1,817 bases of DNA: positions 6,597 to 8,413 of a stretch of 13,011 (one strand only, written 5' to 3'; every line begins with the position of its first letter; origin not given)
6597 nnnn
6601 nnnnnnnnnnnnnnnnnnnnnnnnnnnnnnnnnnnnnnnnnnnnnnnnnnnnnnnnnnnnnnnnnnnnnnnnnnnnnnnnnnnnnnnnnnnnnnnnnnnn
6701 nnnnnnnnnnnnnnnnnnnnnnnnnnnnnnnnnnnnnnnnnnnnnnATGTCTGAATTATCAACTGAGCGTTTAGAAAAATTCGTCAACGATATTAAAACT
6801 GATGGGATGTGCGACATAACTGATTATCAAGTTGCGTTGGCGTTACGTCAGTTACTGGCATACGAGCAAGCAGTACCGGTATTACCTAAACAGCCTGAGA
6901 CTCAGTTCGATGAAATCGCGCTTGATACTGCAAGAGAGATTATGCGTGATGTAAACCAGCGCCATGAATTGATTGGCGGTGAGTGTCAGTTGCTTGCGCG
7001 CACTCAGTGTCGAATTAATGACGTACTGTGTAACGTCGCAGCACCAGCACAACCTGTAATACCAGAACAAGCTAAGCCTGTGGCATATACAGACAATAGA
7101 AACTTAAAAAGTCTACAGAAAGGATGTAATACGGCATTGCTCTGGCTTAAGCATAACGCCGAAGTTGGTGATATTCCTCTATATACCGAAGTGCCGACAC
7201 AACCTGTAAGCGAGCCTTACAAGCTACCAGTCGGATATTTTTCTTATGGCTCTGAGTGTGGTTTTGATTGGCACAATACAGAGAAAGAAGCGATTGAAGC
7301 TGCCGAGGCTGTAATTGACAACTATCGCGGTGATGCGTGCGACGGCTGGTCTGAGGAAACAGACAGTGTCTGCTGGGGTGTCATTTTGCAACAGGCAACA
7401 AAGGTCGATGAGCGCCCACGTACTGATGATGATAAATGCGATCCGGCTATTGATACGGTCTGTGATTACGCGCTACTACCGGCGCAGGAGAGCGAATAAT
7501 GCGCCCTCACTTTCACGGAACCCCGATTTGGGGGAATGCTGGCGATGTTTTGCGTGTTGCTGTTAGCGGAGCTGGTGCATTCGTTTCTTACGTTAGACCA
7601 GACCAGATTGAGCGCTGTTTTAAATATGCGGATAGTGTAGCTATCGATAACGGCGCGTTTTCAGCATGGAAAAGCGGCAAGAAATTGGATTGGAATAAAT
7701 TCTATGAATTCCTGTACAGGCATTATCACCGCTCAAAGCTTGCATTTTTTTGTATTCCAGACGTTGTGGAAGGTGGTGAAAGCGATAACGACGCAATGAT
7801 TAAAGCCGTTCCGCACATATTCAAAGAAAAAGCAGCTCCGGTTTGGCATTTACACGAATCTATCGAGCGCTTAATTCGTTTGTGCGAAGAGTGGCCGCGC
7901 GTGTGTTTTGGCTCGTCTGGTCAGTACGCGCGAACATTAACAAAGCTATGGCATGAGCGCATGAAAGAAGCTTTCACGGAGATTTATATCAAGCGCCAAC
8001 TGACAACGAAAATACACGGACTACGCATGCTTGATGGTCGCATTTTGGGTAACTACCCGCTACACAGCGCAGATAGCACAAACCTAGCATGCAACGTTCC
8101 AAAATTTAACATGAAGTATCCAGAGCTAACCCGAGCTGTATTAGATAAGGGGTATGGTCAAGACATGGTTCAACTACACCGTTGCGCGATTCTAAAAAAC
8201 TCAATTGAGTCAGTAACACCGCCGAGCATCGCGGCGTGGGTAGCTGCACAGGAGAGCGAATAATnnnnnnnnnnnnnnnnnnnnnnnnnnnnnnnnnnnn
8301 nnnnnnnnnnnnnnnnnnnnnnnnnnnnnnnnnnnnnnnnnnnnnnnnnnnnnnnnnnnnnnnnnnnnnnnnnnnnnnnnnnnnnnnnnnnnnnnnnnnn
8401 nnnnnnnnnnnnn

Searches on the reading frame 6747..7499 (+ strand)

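Call 45: search_protein_families(library=phrogs, proteins=[window:6747-7499:+], max_evalue=0.001)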
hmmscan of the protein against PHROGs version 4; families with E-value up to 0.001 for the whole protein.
window:6747-7499:+ (250 aa): 2 families
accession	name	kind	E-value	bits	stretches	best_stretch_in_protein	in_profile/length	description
phrog_21696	-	unknown function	2e-14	54.6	1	164-225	4-67/77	-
phrog_36472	-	unknown function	5.2e-10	40.5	1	14-96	32-113/122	-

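Call 61: search_protein_families(library=pfam, proteins=[window:6747-7499:+], max_evalue=0.001)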
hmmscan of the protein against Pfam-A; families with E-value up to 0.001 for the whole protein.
window:6747-7499:+ (250 aa): 0 families

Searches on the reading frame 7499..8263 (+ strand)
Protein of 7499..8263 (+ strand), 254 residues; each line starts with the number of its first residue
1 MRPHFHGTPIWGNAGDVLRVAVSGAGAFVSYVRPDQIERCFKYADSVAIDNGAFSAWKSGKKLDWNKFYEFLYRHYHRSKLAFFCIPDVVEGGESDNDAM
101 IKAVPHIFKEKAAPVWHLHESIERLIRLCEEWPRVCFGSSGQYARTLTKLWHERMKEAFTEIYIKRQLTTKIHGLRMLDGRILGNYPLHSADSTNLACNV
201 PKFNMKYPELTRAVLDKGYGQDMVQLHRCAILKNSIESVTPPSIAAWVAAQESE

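Call 45: search_protein_families(library=phrogs, proteins=[window:7499-8263:+], max_evalue=0.001)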
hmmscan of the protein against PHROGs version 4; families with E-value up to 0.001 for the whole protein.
window:7499-8263:+ (254 aa): 1 family
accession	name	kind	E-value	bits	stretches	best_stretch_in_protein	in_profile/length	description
phrog_887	-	moron, auxiliary metabolic gene and host takeover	5e-82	277.4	1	1-252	10-302/509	queuine tRNA-ribosyltransferase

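Call 61: search_protein_families(library=pfam, proteins=[window:7499-8263:+], max_evalue=0.001)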
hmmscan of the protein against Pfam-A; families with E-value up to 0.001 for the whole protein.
window:7499-8263:+ (254 aa): 0 families
